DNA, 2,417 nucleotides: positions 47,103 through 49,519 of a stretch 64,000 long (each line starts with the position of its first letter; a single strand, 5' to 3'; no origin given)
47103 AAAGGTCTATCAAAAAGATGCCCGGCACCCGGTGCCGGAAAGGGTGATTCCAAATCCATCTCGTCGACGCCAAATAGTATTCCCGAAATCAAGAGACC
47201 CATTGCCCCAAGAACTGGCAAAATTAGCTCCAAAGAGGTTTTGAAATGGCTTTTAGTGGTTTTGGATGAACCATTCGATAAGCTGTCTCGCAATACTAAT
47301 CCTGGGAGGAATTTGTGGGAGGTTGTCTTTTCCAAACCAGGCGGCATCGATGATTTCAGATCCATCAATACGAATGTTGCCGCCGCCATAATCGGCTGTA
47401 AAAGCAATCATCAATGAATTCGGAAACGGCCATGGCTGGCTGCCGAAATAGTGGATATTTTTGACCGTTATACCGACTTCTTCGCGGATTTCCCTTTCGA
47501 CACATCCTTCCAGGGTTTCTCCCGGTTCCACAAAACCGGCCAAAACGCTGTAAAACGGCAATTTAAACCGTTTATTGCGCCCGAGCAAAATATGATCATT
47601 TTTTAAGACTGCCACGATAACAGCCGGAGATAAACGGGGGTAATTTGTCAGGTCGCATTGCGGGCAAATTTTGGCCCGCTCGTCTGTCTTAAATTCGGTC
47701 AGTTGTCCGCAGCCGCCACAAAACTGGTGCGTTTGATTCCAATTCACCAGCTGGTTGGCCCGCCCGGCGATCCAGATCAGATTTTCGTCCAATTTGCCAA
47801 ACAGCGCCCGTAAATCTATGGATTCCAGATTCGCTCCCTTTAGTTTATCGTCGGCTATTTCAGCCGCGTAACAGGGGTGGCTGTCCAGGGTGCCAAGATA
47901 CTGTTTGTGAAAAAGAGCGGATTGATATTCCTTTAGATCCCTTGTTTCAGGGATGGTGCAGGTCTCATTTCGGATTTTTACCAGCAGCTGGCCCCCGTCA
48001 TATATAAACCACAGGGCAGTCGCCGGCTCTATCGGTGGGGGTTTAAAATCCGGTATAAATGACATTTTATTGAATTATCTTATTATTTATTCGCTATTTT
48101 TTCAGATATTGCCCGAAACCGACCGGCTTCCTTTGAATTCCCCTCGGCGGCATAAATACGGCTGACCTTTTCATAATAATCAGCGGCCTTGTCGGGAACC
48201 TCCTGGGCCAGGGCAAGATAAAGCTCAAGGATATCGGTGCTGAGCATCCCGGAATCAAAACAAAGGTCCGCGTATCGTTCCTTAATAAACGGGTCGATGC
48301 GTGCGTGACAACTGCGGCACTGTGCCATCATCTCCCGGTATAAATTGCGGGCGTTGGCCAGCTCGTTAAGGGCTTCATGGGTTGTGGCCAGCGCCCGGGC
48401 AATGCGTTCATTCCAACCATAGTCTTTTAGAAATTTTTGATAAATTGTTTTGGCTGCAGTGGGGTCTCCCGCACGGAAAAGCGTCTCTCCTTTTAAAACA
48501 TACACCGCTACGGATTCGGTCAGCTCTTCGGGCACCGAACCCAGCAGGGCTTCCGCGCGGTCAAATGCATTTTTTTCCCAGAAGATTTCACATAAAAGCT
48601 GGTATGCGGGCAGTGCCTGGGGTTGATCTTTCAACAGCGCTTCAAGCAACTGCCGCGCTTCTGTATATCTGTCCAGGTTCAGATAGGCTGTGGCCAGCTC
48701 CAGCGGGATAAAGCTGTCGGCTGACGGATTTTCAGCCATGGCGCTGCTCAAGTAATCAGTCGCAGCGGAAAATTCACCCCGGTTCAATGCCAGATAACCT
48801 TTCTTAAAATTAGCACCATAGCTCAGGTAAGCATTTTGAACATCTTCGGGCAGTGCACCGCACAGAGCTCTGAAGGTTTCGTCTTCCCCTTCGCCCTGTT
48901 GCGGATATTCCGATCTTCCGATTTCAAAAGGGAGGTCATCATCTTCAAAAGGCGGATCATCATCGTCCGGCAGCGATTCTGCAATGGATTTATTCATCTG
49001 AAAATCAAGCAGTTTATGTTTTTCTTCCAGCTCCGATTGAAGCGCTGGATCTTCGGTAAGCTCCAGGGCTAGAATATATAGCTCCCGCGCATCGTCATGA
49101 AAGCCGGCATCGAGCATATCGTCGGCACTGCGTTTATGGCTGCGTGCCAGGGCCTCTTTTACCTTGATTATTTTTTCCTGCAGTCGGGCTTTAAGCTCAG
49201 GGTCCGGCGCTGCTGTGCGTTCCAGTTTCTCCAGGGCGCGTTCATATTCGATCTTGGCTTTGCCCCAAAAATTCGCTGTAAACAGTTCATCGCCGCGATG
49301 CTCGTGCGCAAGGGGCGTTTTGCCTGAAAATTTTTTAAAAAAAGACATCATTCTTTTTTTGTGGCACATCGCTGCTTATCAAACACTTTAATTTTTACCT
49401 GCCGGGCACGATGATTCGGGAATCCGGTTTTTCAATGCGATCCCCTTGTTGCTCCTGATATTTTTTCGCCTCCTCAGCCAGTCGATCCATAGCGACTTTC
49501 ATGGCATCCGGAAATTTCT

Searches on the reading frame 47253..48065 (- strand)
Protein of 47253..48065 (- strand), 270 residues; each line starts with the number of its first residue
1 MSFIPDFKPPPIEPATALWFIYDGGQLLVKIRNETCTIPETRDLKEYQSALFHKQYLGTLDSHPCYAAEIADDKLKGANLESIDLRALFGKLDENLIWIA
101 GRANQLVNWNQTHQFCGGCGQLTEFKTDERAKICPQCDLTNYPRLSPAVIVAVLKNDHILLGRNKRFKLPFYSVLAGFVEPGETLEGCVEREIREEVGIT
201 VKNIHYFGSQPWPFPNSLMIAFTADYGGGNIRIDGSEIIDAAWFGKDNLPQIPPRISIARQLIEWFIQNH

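Call 15: search_protein_families(library=pfam, proteins=[window:47253-48065:-])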
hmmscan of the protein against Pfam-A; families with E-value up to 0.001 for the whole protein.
window:47253-48065:- (270 aa): 3 families
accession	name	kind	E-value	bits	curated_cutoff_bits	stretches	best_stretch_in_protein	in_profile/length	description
PF00293.34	NUDIX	-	2.2e-19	70.2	21.1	1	147-266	4-134/134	NUDIX domain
PF09296.17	NUDIX-like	-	3.1e-14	54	22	1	17-109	2-96/96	NADH pyrophosphatase-like rudimentary NUDIX domain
PF09297.16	Zn_ribbon_NUD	-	1.4e-09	37.9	24.8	1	112-139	2-29/32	NADH pyrophosphatase zinc ribbon domain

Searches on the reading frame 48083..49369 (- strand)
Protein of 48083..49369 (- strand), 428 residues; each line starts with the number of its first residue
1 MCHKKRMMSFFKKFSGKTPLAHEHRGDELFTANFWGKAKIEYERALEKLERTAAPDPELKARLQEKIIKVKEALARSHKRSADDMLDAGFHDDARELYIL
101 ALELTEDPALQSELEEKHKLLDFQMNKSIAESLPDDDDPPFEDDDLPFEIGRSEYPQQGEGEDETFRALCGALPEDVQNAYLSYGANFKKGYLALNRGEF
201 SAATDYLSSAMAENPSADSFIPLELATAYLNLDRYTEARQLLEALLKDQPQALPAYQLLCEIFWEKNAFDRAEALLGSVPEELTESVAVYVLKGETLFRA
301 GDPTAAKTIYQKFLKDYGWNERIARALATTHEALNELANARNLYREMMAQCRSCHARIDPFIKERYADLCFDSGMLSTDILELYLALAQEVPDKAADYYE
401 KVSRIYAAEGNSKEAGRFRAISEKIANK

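Call 15: search_protein_families(library=pfam, proteins=[window:48083-49369:-])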
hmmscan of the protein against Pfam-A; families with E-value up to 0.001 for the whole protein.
window:48083-49369:- (428 aa): 11 families
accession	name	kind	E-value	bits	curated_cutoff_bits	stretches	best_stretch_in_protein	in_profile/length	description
PF14559.12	TPR_19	-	2.8e-16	60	25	2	197-259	4-64/68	Tetratricopeptide repeat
PF13428.12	TPR_14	-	2.9e-13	49.5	23.5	1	223-261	5-43/44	Tetratricopeptide repeat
PF07719.23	TPR_2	-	2.1e-09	37.2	27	0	224-251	6-33/34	Tetratricopeptide repeat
PF13432.12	TPR_16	-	6.7e-09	36.5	32.7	1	223-275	1-53/65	Tetratricopeptide repeat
PF13424.12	TPR_12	-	1.4e-06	28.8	30.1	0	288-349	4-73/77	Tetratricopeptide repeat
PF13174.12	TPR_6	-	1.6e-06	28.8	26.3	0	290-317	3-30/33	Tetratricopeptide repeat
PF13181.12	TPR_8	-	3.4e-06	27.2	25.7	0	289-314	3-28/34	Tetratricopeptide repeat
PF09976.15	TPR_21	-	3.7e-06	27.3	25.5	0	259-324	119-181/193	Tetratricopeptide repeat-like domain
PF12895.13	ANAPC3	-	2.5e-05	24.9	27.2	0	170-244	16-81/82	Anaphase-promoting complex, cyclosome, subunit 3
PF14853.12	Fis1_TPR_C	-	0.00067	20.2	25.3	0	225-258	7-40/53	Fis1 C-terminal tetratricopeptide repeat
PF12569.14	NatA_aux_su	-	0.00088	18.8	33.3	0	261-356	12-108/515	N-terminal acetyltransferase A, auxiliary subunit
